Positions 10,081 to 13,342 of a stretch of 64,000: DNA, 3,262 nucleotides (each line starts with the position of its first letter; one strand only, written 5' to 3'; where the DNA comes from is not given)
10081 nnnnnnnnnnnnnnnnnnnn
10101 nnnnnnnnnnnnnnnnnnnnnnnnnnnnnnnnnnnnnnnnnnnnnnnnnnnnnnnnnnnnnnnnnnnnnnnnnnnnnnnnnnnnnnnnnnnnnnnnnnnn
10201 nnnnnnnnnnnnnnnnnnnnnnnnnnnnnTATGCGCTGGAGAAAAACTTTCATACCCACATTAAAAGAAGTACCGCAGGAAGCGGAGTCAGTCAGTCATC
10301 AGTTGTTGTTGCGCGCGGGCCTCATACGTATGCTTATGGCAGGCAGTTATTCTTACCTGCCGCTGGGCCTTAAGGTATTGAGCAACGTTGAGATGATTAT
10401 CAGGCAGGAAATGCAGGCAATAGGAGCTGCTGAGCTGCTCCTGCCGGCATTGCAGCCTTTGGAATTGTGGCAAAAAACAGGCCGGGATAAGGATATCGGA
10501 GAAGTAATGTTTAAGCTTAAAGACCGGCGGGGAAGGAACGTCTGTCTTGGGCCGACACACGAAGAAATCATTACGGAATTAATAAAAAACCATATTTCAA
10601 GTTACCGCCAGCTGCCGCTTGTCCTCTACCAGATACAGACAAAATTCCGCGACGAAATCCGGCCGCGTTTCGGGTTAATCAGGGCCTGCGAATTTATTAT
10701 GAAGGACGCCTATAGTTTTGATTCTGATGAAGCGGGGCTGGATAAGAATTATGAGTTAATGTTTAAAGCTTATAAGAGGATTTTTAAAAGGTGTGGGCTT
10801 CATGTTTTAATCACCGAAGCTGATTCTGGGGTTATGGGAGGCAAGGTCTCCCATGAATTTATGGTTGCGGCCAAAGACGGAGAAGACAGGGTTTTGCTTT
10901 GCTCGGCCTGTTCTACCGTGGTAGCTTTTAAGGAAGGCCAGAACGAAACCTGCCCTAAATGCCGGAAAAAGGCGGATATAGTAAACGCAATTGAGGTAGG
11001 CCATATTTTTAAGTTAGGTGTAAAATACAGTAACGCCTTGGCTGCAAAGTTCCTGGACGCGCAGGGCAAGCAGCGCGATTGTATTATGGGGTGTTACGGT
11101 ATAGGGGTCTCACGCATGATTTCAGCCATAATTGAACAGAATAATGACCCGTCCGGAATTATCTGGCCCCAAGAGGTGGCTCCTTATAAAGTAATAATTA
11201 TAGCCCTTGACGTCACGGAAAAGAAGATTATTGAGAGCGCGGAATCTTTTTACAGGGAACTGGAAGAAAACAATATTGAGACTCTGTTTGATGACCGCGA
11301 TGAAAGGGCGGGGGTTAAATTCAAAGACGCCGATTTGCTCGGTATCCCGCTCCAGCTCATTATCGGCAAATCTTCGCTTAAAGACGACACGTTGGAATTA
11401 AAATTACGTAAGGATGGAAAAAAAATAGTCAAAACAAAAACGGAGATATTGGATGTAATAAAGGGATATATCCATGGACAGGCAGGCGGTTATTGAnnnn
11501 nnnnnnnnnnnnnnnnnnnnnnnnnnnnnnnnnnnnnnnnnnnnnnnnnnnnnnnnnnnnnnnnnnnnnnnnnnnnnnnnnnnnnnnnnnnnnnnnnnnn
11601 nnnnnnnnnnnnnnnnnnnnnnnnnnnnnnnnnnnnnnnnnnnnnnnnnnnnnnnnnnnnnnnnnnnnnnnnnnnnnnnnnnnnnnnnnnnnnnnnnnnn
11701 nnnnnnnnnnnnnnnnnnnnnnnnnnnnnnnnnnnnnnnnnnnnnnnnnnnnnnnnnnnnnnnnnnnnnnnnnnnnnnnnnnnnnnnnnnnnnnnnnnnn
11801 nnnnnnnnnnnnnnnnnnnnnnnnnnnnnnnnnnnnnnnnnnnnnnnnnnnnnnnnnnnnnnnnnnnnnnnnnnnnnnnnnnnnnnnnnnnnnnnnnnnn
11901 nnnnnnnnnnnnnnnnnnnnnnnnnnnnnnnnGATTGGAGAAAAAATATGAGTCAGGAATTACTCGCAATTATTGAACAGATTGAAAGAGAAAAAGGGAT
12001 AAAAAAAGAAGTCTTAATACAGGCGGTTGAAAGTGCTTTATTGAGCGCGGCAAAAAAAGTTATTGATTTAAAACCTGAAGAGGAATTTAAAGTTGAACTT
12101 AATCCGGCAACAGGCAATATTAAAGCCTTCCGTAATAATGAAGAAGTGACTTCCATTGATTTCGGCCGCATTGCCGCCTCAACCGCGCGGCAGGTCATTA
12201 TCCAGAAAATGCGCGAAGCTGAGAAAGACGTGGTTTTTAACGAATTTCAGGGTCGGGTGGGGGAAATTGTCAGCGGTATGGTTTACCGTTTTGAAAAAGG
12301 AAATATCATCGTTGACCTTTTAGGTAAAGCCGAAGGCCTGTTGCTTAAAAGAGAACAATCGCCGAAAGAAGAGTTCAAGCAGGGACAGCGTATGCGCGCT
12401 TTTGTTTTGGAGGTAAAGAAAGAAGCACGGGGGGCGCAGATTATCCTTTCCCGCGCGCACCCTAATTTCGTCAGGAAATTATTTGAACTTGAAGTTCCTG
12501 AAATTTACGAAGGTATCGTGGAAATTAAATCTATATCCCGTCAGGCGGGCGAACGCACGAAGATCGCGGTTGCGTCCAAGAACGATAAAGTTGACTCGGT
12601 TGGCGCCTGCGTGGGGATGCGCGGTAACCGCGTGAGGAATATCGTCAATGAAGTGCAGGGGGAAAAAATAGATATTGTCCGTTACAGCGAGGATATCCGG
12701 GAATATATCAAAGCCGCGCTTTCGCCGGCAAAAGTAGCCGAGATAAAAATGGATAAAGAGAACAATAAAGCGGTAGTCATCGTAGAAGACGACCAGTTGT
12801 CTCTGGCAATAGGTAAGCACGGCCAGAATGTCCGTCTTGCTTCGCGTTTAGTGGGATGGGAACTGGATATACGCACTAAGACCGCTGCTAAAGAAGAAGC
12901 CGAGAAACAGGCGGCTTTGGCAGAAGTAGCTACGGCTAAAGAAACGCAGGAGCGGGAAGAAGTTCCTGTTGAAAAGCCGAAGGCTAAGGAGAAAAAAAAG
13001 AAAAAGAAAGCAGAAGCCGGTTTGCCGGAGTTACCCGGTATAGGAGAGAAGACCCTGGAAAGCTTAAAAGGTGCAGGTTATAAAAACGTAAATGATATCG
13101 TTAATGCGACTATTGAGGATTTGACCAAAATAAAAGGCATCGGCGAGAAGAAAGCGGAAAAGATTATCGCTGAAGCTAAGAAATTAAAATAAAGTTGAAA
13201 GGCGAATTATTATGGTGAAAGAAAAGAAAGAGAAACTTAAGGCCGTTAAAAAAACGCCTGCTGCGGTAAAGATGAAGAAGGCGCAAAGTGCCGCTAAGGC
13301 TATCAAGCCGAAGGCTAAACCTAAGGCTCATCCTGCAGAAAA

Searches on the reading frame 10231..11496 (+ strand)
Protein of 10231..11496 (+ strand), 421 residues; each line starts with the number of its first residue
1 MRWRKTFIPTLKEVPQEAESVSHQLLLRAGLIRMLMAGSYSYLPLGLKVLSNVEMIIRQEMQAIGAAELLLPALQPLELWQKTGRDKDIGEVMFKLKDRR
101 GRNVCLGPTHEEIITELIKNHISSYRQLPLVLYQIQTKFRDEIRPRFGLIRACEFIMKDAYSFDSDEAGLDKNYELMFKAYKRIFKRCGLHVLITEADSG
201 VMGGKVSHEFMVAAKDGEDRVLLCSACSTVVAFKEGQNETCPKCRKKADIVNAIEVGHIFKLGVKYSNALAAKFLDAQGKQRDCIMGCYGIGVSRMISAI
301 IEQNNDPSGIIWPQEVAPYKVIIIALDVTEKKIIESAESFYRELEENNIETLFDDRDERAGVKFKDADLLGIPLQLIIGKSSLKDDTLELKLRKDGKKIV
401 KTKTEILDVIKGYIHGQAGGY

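Call 3: search_protein_families(library=pfam, proteins=[window:10231-11496:+])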
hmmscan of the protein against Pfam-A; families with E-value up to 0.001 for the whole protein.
window:10231-11496:+ (421 aa): 2 families
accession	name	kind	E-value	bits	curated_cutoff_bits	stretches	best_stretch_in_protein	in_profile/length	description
PF00587.30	tRNA-synt_2b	-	4.4e-34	118.5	29.3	1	94-304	1-179/179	tRNA synthetase class II core domain (G, H, P, S and T)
PF03129.25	HGTP_anticodon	-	2.5e-18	66.4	21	1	320-411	1-92/94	Anticodon binding domain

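Call 4: search_protein_families(library=ncbifam, proteins=[window:10231-11496:+])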
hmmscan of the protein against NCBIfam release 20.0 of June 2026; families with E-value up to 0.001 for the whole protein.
window:10231-11496:+ (421 aa): 12 families
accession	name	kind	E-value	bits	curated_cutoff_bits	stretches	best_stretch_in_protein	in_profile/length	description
NF006625.0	PRK09194.1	equivalog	3.2e-177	590.9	558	2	1-229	1-229/559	proline--tRNA ligase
TIGR00409.1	proS_fam_II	equivalog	5.5e-166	553.8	306.7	2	1-228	1-228/568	proline--tRNA ligase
NF008979.1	PRK12325.1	exception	3e-155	517.4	550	2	1-230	1-230/437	proline--tRNA ligase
TIGR00408.1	proS_fam_I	equivalog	6.5e-41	140.7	437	2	253-411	218-378/475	proline--tRNA ligase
TIGR00418.1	thrS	equivalog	3.5e-25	88.9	383.65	2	35-190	186-344/565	threonine--tRNA ligase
NF003068.0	PRK03991.1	equivalog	6.2e-16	57.9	484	1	262-414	437-592/613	threonine--tRNA ligase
TIGR00442.1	hisS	equivalog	1.9e-15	56.8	286.75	2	38-190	5-152/406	histidine--tRNA ligase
TIGR00389.1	glyS_dimeric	equivalog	5.8e-15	54.8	243.3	2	310-410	463-561/565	glycine--tRNA ligase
NF003211.1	PRK04173.1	equivalog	9.5e-15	54.4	312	1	312-398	358-442/454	glycine--tRNA ligase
TIGR00414.1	serS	equivalog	1.2e-06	27.9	301.65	1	67-165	193-292/418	serine--tRNA ligase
NF011500.0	PRK14938.1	equivalog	1.1e-05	24.5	362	1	292-411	248-364/387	Ser-tRNA(Thr) hydrolase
NF002120.0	PRK00960.1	equivalog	2.2e-05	23.2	611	0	26-94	202-272/518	serine--tRNA ligase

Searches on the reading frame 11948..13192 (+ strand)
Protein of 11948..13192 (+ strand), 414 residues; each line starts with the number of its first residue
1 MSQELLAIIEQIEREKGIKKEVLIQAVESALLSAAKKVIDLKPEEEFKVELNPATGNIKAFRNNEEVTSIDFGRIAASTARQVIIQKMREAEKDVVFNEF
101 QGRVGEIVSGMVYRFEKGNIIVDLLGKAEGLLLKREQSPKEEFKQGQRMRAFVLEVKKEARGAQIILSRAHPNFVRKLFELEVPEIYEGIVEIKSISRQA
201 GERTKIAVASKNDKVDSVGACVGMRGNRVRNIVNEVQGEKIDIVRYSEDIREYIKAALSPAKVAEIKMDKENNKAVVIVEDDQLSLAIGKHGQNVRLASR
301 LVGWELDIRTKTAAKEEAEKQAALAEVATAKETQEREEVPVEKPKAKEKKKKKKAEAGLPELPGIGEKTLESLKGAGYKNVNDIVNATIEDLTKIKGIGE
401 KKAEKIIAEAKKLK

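Call 3: search_protein_families(library=pfam, proteins=[window:11948-13192:+])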
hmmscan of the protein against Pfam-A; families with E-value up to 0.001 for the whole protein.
window:11948-13192:+ (414 aa): 12 families
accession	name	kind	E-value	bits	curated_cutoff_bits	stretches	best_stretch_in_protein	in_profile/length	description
PF13184.12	KH_5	-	5.2e-29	100.6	27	1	200-267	1-68/69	NusA-like KH domain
PF08529.16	NusA_N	-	1.6e-19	70.7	23.8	2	4-66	1-61/119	NusA N-terminal domain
PF14520.12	HHH_5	-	5.2e-16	59.3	27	1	361-412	6-57/57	Helix-hairpin-helix domain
PF00633.29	HHH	-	6.6e-11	41.9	24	1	382-408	3-29/30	Helix-hairpin-helix motif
PF00575.29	S1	-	1.1e-09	39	22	1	104-164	4-70/74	S1 RNA binding domain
PF03118.21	RNA_pol_A_CTD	-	3.2e-06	27.2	23.8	1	367-408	22-63/67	Bacterial RNA polymerase, alpha chain C terminal domain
PF23095.1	KH_NusA_C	-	7e-06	26.4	34.2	1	275-308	1-34/59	Transcription termination/antitermination protein NusA, KH domain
PF12826.13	HHH_2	-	4.2e-05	24.1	27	1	363-407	9-52/64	Helix-hairpin-helix motif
PF22357.2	AF1548-like_C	-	9.9e-05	22.8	23.9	1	365-413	8-55/56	AF1548-like, C-terminal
PF07650.23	KH_2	-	0.00018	21.7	22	1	250-302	2-54/78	KH domain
PF12836.13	HHH_3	-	0.00023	21.6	27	0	385-408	9-32/65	Helix-hairpin-helix motif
PF11798.14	IMS_HHH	-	0.00063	20.3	24.4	0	361-377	15-31/32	IMS family HHH motif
